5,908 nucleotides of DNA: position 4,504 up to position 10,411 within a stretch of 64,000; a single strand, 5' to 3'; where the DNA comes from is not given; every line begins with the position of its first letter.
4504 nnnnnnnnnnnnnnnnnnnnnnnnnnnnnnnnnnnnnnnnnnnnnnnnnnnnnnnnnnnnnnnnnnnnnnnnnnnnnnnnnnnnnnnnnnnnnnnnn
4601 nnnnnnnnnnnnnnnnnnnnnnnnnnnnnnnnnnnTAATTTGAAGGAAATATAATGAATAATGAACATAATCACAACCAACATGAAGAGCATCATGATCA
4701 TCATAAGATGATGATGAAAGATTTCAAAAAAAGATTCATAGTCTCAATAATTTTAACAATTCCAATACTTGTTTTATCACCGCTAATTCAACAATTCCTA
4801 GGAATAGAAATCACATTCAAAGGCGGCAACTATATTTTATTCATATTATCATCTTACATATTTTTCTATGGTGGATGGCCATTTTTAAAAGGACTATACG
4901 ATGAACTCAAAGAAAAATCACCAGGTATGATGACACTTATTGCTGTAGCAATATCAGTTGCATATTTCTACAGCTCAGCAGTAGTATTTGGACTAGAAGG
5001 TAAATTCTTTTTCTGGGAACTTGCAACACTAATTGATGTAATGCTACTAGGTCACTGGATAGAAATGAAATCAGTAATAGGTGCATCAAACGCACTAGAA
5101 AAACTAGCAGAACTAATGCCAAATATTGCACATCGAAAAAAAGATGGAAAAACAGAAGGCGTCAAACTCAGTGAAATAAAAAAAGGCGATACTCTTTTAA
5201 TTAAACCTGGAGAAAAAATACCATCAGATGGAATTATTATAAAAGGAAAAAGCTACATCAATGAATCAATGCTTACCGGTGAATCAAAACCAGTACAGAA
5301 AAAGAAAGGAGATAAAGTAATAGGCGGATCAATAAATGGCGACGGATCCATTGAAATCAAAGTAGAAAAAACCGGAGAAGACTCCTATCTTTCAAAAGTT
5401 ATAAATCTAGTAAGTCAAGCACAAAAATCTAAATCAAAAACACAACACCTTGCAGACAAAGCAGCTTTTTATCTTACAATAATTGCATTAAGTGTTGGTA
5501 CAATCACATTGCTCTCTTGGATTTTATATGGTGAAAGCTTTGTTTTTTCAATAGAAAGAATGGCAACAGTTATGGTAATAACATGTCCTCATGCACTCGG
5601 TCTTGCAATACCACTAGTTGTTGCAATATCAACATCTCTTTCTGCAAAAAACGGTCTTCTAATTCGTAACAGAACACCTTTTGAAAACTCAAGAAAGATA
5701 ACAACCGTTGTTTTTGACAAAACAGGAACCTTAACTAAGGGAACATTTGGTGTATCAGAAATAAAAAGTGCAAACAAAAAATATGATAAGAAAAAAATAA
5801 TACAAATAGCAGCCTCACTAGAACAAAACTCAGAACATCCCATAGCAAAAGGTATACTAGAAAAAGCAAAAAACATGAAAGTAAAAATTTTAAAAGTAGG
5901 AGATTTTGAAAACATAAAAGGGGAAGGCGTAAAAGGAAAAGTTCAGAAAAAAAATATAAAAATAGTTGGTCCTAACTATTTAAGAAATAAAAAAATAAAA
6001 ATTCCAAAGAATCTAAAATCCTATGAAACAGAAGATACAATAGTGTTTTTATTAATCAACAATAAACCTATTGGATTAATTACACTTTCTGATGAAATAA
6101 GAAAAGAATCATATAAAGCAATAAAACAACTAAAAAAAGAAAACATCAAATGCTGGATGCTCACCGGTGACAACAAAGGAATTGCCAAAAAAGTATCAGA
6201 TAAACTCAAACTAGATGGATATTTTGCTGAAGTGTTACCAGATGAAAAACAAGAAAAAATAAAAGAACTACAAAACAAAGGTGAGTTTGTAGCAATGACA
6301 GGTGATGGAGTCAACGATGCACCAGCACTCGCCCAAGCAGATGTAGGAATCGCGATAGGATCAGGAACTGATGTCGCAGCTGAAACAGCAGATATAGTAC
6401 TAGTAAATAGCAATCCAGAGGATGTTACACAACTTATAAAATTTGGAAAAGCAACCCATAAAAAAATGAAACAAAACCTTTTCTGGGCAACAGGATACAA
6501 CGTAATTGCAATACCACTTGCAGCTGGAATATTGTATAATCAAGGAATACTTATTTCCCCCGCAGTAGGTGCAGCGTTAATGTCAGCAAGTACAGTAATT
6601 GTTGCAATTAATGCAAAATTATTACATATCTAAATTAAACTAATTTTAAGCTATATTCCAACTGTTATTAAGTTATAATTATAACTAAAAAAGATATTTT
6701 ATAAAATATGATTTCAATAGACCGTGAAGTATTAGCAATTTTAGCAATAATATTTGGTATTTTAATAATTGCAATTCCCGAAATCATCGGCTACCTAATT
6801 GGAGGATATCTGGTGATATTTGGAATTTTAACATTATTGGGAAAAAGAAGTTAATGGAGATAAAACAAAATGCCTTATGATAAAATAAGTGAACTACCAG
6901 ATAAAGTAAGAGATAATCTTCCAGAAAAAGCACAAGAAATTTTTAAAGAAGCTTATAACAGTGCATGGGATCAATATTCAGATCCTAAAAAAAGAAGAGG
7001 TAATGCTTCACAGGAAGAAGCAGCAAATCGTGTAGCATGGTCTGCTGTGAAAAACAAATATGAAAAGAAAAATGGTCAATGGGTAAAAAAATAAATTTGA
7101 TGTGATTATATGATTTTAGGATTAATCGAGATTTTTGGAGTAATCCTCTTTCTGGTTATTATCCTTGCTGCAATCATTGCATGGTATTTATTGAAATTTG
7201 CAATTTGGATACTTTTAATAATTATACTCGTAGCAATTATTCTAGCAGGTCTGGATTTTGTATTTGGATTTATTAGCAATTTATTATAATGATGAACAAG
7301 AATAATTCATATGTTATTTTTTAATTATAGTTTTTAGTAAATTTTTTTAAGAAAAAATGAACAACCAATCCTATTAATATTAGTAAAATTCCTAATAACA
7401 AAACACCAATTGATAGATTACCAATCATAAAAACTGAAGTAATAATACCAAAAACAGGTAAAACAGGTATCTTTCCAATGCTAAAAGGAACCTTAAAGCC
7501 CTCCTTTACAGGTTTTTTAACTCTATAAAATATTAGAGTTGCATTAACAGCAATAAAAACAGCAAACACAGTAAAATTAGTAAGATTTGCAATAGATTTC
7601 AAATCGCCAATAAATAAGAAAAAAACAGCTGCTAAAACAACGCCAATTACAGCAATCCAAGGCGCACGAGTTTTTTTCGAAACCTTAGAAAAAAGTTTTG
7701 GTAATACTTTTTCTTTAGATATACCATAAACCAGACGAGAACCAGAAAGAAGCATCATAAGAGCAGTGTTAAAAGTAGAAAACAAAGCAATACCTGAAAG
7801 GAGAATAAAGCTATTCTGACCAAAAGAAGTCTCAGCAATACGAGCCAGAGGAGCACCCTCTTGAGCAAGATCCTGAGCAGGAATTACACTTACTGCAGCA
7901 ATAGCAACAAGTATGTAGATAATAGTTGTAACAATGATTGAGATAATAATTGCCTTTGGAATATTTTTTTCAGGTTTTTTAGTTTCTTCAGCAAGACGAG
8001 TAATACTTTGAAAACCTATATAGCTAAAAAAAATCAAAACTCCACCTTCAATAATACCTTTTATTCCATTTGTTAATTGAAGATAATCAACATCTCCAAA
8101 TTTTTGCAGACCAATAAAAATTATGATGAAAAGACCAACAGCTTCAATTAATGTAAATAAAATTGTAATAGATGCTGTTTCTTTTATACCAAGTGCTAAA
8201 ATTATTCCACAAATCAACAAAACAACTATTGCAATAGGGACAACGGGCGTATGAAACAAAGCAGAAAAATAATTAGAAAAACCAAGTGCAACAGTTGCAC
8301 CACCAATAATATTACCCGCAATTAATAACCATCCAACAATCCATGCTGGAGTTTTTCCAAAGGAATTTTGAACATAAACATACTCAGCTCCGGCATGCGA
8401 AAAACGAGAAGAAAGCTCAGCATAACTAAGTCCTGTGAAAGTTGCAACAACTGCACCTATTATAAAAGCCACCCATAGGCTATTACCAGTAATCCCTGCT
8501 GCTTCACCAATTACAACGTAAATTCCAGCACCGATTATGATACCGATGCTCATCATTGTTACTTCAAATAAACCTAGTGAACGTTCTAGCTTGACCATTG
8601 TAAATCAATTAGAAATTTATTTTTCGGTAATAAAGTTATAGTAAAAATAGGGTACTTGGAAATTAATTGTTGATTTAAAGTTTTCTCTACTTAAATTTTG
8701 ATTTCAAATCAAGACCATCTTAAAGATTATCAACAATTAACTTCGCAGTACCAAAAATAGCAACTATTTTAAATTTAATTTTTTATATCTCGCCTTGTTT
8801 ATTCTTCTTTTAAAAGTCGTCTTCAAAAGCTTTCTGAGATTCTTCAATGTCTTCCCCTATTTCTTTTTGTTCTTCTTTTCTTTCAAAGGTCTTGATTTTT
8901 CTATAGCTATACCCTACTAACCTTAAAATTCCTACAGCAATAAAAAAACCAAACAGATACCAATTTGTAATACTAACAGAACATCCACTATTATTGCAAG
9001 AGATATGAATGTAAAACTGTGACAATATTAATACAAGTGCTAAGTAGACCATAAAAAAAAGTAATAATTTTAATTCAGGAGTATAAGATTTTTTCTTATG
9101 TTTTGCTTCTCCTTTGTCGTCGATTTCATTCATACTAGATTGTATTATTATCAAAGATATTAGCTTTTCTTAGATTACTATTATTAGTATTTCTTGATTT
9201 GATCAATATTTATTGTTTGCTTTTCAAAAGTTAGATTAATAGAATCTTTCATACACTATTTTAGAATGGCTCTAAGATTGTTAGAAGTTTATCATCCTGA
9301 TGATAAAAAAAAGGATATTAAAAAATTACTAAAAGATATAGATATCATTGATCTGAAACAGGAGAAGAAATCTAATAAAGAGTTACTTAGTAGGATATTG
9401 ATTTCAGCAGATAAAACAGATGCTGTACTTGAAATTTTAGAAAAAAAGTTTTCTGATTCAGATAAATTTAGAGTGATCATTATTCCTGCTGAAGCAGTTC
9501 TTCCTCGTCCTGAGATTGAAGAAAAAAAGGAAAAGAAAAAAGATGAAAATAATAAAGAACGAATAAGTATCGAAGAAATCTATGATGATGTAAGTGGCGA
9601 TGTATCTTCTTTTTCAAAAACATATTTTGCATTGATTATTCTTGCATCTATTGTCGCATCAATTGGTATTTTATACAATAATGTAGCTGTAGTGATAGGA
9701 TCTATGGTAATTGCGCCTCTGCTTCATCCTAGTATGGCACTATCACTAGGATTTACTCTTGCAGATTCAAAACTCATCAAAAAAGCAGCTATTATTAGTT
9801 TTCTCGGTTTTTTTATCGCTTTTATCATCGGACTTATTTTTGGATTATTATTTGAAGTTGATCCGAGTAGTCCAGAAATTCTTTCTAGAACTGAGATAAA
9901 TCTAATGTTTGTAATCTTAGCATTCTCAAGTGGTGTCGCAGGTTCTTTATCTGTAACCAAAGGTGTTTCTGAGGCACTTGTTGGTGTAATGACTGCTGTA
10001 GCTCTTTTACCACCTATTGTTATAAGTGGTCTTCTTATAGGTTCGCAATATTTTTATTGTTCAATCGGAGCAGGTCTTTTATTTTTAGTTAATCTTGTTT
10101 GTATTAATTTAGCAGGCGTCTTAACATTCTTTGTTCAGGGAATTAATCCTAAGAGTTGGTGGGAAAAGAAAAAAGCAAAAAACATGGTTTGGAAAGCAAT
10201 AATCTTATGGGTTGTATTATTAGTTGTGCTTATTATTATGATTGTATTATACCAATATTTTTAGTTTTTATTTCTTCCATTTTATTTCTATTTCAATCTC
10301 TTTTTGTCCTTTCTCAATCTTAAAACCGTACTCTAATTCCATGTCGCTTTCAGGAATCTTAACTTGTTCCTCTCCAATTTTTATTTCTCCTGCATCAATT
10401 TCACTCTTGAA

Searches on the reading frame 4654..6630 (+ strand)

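Call 73: search_protein_families(library=pfam, proteins=[window:4654-6630:+], max_evalue=0.00001)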
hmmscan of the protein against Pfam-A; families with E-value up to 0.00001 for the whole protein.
window:4654-6630:+ (659 aa): 2 families
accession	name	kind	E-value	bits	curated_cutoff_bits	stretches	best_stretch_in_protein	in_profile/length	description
PF00122.25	E1-E2_ATPase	-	4.7e-55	186.3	28.1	1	153-332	1-180/181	E1-E2 ATPase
PF00702.32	Hydrolase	-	1.6e-32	113.9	26.4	1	349-563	1-191/191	haloacid dehalogenase-like hydrolase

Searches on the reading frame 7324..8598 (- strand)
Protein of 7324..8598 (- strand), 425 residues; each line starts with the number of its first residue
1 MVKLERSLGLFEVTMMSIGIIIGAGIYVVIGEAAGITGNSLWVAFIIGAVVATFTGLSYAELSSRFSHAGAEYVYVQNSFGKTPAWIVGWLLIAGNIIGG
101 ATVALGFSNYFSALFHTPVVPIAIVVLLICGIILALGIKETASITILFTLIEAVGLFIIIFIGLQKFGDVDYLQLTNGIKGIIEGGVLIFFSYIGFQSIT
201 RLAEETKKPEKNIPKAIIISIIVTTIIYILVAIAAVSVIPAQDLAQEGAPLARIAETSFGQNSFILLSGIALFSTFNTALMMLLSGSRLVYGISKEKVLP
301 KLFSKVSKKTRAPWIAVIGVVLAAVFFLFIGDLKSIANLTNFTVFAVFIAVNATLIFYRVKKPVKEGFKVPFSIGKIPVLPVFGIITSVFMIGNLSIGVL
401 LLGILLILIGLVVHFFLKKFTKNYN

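Call 73: search_protein_families(library=pfam, proteins=[window:7324-8598:-], max_evalue=0.00001)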
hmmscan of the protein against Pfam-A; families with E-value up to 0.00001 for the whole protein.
window:7324-8598:- (425 aa): 3 families
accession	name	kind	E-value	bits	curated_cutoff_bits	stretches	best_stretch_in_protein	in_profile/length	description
PF13520.12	AA_permease_2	-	1.1e-55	189.8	27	1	8-396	1-405/427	Amino acid permease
PF00324.27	AA_permease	-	2.4e-40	139.1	24.6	1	13-396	2-418/470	Amino acid permease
PF03845.19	Spore_permease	-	4.1e-15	55.9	23.4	1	11-244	5-239/321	Spore germination protein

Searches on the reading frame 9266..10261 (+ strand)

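Call 73: search_protein_families(library=pfam, proteins=[window:9266-10261:+], max_evalue=0.00001)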
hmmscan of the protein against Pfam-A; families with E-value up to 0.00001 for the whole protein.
window:9266-10261:+ (332 aa): 1 family
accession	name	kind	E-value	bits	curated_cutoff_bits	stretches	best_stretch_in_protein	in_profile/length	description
PF04087.19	DUF389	-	1.4e-35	122.8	23.9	1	147-282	1-137/137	Domain of unknown function (DUF389)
